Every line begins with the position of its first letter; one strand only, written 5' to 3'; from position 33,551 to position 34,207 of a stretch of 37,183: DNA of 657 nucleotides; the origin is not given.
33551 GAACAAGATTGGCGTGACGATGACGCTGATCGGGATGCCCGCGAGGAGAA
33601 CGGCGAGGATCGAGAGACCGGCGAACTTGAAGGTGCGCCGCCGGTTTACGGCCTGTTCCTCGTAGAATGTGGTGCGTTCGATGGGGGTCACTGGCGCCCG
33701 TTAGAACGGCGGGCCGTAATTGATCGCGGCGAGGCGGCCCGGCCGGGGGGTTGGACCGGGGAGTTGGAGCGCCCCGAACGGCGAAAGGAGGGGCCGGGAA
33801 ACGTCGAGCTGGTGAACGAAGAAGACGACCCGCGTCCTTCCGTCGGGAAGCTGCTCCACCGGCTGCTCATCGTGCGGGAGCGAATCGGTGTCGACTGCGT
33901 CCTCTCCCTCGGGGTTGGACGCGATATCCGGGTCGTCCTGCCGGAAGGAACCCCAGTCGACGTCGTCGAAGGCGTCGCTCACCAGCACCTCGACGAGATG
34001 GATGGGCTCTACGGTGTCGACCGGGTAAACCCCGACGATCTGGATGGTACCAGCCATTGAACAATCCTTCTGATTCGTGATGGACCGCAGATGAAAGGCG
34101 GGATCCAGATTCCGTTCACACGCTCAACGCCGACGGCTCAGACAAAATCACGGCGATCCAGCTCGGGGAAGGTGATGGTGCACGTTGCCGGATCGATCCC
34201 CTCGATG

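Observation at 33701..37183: Divergent PAAR / DUF4123 cargo module with no secretion-machine core genes in view and a non-canonical layout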

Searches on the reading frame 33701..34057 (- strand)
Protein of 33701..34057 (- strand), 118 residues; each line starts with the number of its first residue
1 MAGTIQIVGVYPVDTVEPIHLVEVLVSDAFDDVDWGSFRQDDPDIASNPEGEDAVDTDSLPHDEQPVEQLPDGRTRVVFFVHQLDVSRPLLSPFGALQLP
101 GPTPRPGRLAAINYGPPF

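Call 4: search_protein_families(library=pfam, proteins=[window:33701-34057:-], max_evalue=1)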
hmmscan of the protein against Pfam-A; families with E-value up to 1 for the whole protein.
window:33701-34057:- (118 aa): 0 families

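Call 15: find_encoding_contigs(protein=window:33701-34057:-, flank=10000, max_places=10)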
Protein window:33701-34057:- (118 aa): no gene with exactly this product is on record in the collection.

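Call 39: search_protein_families(library=ncbifam, proteins=[window:33701-34057:-], max_evalue=1)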
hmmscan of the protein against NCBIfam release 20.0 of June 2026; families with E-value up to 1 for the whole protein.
window:33701-34057:- (118 aa): 0 families

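Call 40: search_solved_structures(query=window:33701-34057:-, max_evalue=10)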
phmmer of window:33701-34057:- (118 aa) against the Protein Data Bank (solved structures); distinct sequences matched with E-value up to 10: 1.
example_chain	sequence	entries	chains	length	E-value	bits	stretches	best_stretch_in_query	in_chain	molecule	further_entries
5chl_A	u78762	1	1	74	1.9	11.8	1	20-69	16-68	Vacuolar protein sorting-associated protein 72 homolog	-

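Call 42: find_homologous_proteins(query=window:33701-34057:-, max_evalue=0.01)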
Query window:33701-34057:- (118 aa): 12 proteins with E <= 0.01 among 25 candidates.
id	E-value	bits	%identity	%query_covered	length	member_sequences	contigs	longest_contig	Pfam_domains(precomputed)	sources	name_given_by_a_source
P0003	1.0e-72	260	100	100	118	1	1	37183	-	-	-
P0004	2.1e-54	201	81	100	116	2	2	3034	-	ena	-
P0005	2.5e-49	184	72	100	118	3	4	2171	-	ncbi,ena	-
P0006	1.5e-47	179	70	100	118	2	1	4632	-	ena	-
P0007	3.3e-44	168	69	100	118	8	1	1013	-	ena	-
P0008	1.2e-43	166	66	100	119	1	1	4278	-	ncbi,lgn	-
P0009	2.3e-43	165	68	100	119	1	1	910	-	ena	-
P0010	4.4e-43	164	67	100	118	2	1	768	-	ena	-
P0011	8.9e-41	157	66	100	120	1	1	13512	-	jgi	jgi:hypothetical protein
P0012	4.5e-40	154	60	100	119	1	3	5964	-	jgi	jgi:hypothetical protein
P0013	6.1e-40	154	61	100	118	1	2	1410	-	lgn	-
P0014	6.3e-40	154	62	100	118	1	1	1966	-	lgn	-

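Call 44: find_encoding_contigs(protein=P0011, flank=10000, max_places=4)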
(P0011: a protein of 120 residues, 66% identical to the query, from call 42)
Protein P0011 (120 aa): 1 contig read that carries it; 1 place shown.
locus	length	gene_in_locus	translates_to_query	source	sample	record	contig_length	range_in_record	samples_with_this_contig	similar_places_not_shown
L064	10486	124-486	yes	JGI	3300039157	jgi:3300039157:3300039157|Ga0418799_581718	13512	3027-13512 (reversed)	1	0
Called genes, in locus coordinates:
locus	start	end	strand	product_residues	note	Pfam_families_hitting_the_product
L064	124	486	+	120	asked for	-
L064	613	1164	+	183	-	PF13503:DUF4123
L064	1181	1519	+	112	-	-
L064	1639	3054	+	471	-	PF01435:Peptidase_M48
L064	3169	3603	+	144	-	PF22551:TY-Chap1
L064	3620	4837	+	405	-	PF13401:AAA_22 (faint), PF00004:AAA, PF17866:AAA_lid_6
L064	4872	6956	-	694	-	-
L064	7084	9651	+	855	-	PF26198:Ig_SMCHD1_6th (faint), PF13620:CarboxypepD_reg (faint), PF17789:MG4 (faint), PF02369:Big_1, PF09134:Invasin_D3, PF02369:Big_1 (weak)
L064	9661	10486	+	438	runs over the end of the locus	-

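Call 45: find_encoding_contigs(protein=P0012, flank=10000, max_places=4)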
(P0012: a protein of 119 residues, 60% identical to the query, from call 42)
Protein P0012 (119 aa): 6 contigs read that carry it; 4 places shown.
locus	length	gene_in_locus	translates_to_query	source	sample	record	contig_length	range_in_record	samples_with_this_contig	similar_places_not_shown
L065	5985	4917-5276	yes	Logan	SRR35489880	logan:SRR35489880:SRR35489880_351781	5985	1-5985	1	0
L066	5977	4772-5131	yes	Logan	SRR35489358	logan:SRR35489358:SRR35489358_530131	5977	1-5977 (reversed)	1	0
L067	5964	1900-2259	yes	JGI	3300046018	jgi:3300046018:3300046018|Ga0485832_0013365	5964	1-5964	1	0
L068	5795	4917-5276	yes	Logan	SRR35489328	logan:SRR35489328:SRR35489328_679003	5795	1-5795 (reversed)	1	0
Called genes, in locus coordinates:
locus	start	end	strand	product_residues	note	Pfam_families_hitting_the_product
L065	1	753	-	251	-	?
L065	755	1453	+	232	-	PF00578:AhpC-TSA, PF08534:Redoxin, PF13905:Thioredoxin_8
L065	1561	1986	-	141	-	-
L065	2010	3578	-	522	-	-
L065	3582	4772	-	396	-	PF05488:PAAR_motif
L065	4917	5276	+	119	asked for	-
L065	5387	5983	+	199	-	?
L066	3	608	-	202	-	?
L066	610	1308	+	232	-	PF00578:AhpC-TSA, PF08534:Redoxin, PF13905:Thioredoxin_8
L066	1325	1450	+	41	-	-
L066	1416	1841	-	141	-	-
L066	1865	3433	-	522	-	-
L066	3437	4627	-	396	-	PF05488:PAAR_motif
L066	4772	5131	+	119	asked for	-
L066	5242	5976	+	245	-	?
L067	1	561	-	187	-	?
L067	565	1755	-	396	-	PF05488:PAAR_motif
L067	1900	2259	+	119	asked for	-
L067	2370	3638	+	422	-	-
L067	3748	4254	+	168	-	-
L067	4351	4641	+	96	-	PF13534:Fer4_17 (faint), PF00037:Fer4 (faint), PF12797:Fer4_2 (faint), PF12837:Fer4_6 (faint), PF13237:Fer4_10, PF14697:Fer4_21 (weak), PF12838:Fer4_7 (weak), PF13187:Fer4_9, +2 more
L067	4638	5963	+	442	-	?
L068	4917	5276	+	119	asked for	-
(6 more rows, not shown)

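Call 46: find_encoding_contigs(protein=P0006, flank=10000, max_places=4)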
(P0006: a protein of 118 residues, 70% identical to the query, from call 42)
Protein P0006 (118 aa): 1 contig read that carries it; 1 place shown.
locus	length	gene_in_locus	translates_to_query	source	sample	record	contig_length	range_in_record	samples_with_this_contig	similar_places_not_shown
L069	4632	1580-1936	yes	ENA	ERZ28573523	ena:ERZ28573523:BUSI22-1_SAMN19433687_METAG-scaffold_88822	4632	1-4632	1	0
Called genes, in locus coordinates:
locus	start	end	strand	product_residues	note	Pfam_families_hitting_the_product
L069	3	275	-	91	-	?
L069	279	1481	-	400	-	-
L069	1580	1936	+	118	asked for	-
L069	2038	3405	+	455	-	-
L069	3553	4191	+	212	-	PF20473:MmeI_Mtase (faint)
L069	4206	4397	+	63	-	-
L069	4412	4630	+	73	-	?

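Call 51: search_protein_families(library=pfam, proteins=[L065:2010-3575:-, L065:1561-1983:-, L067:2370-3638:+, L067:3748-4254:+], max_evalue=1)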
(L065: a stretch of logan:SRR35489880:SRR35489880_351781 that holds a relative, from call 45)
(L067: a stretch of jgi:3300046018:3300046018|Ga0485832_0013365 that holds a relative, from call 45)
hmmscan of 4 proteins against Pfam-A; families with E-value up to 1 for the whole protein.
L065:2010-3575:- (521 aa): 0 families

L065:1561-1983:- (140 aa): 0 families

L067:2370-3638:+ (422 aa): 3 families
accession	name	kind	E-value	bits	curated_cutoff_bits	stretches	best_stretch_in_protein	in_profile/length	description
PF13088.12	BNR_2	-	9.3e-05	22.3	31.4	1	50-266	5-200/277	BNR repeat-like domain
PF02012.26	BNR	-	0.011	16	27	0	128-137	2-11/12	BNR/Asp-box repeat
PF15892.11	BNR_4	-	0.051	13.4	27.3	0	245-326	182-266/272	BNR repeat-containing family member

L067:3748-4254:+ (168 aa): 6 families
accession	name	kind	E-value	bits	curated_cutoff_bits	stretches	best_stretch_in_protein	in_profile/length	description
PF04241.20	DUF423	-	0.011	16.4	25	0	92-136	35-75/86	Protein of unknown function (DUF423)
PF11992.13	TgpA_N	-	0.04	13.3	30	1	8-128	12-118/333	TgpA N-terminal domain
PF09990.14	DUF2231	-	0.056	13.9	26.4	1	6-138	4-129/139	Predicted membrane protein (DUF2231)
PF13567.11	DUF4131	-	0.2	11.8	31.6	0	87-129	7-46/165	Domain of unknown function (DUF4131)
PF17593.7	DUF5490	-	0.27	11.7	27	1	114-135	40-61/62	Family of unknown function (DUF5490)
PF04932.20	Wzy_C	-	0.4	10.9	31.7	0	86-128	18-57/149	O-Antigen ligase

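Call 62: search_protein_families(library=pfam, proteins=[L064:4872-6953:-, L064:1181-1516:+, L064:1534-3051:+], max_evalue=0.1)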
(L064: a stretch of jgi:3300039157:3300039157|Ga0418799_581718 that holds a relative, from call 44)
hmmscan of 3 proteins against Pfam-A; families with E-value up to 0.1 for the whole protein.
L064:4872-6953:- (693 aa): 11 families
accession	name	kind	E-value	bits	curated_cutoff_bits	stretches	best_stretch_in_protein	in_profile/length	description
PF00069.31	Pkinase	-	8.5e-52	176.6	31.7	1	125-371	1-253/263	Protein kinase domain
PF07714.23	PK_Tyr_Ser-Thr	-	1.2e-35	123.5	23.1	1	127-370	3-249/258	Protein tyrosine and serine/threonine kinase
PF13240.11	Zn_Ribbon_1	-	3.6e-08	33.4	25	2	76-96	2-22/23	zinc-ribbon domain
PF03109.22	ABC1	-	2.3e-07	30.6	22.9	1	233-276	177-220/244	ABC1 atypical kinase-like domain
PF12773.13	DZR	-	3.8e-06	27.4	27.3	1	4-94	1-45/45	Double zinc ribbon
PF01636.29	APH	-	3.9e-06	27.3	23.2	1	159-275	89-202/239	Phosphotransferase enzyme family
PF13248.11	Zn_ribbon_3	-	7.5e-05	22.5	27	1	3-22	4-23/26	zinc-ribbon domain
PF06293.20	Kdo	-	0.00018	21.5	21.3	1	126-267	9-166/207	Lipopolysaccharide kinase (Kdo/WaaP) family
PF17667.7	Pkinase_fungal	-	0.00075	18.8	24.1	1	241-292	305-362/387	Fungal protein kinase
PF17032.10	Zn_ribbon_15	-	0.0019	19.4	28.9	0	2-22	53-73/73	zinc-ribbon family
PF18912.6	DZR_2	-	0.0036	17.5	27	0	3-24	23-45/56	Double zinc ribbon domain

L064:1181-1516:+ (112 aa): 1 family
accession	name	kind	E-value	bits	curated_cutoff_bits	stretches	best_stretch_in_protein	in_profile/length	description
PF13620.12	CarboxypepD_reg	-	0.0032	18.2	32.3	1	57-102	7-53/82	Carboxypeptidase regulatory-like domain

L064:1534-3051:+ (506 aa): 1 family
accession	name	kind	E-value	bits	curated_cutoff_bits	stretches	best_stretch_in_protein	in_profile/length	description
PF01435.24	Peptidase_M48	-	7.3e-15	55.7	20.3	1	148-404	2-184/186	Peptidase family M48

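Call 89: predict_structure(alignment_id=A5)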
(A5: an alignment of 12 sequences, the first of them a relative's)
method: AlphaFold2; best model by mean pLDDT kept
length: 118 residues; sequences in the alignment: 12
mean_pLDDT: 82.6   pTM: 0.76
mean pLDDT of the five models: 82.6, 81.0, 80.8, 78.5, 77.2
residues with pLDDT >= 90: 50; 70-90: 46; 50-70: 11; < 50: 11
segments of 3 or more residues with pLDDT < 50: 47-49, 51-57
pLDDT, mean of each block of 10 residues (from residue 1): 86 87 93 89 56 52 91 94 88 90 89 73
secondary structure, 60 per line:
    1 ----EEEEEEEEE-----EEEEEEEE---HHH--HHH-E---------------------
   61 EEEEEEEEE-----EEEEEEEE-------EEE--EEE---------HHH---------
elements in order: E5-13 E19-26 E61-69 E75-82 E90-92 E95-97

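Call 92: fold_search(model_id=the predicted structure, library=pdb)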
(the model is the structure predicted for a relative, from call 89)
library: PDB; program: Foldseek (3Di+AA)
matches with E <= 10: 980; with E <= 0.001: 0
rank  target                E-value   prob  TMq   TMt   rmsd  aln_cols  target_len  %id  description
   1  6pwu_H                1.1e-01  0.60  0.36  0.21   9.1       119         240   11  Structure of full-length, fully glycosylated, non-modified HIV-1 gp160 bound to PG16 Fab (released 2020-02-26)
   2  2gjv_A                1.9e-01  0.33  0.29  0.26   7.4        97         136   15  Crystal Structure of a Protein of Unknown Function from Salmonella typhimurium (released 2006-04-11)
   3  6usf_H                3.0e-01  0.25  0.31  0.20   9.6       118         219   11  CryoEM structure of human alpha4beta2 nicotinic acetylcholine receptor with varenicline in complex with anti-BRIL synt (released 2020-04-29)
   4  9n5h_H                3.2e-01  0.28  0.32  0.19   9.8       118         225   10  Endogenous Pfs230D1-6 in complex with RUPA-97, LMIV230-01, and 2A2 Fab domains (released 2025-10-15)
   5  4ekx_A                3.2e-01  0.21  0.25  0.28   9.5       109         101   12  Crystal Structure of YLDV 14L IL-18 Binding Protein in Complex with Human IL-18 (released 2012-09-26)
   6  5cey_B                3.4e-01  0.23  0.31  0.19   9.4       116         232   11  Crystal Structure of Fab 9H+3L, a putative precursor of the PGT121 family of potent HIV-1 antibodies (released 2015-12-23)
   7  8i42_A                3.6e-01  0.10  0.19  0.09  15.3       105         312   17  Cryo-EM structure of nanodisc (PE:PS:PC) reconstituted GLIC at pH 7.5 (released 2024-04-10)
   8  7bm5_H                3.8e-01  0.21  0.30  0.20   9.4       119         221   10  Crystal structure of Fab1, the Fab fragment of the anti-BamA monoclonal antibody MAB1 (released 2021-06-02)
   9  2rcj_U                4.0e-01  0.28  0.33  0.36   9.3       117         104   11  Solution structure of human Immunoglobulin M (released 2008-01-22)
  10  1tzg_H                4.0e-01  0.28  0.29  0.18  10.0        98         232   12  Crystal structure of HIV-1 neutralizing human Fab 4E10 in complex with a 13-residue peptide containing the 4E10 epitop (released 2005-03-01)
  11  4lld_A                4.2e-01  0.28  0.30  0.33   9.4        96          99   12  Structure of wild-type IgG1 antibody heavy chain constant domain 1 and light chain lambda constant domain (IgG1 CH1:Cl (released 2014-01-29)
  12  8tgv_K                4.5e-01  0.21  0.28  0.20   9.6        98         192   12  CryoEM structure of Fab HC84.26-HCV E2 complex (released 2024-07-24)
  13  8f2v_B                4.5e-01  0.21  0.28  0.18   9.5        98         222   12  Antibody Fab directed against SARS-CoV-2 Spike Protein Receptor Binding Domain (RBD) (released 2023-12-13)
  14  6glw_H                4.5e-01  0.21  0.31  0.19   9.2       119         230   10  Structure of galectin-10 in complex with the Fab fragment of a Charcot-Leyden crystal solubilizing antibody, 1D11 (released 2019-06-05)
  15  7zyi_H                4.7e-01  0.28  0.30  0.18   8.7        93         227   12  Structure of the human sodium/bile acid cotransporter (NTCP) in complex with Fab and nanobody (released 2022-07-13)
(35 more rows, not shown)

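Call 115: search_protein_families(library=ncbifam, proteins=[L065:1561-1983:-], max_evalue=0.01)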
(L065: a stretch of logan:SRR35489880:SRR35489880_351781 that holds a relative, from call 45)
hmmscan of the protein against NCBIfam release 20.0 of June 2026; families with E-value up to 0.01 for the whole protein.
L065:1561-1983:- (140 aa): 0 families
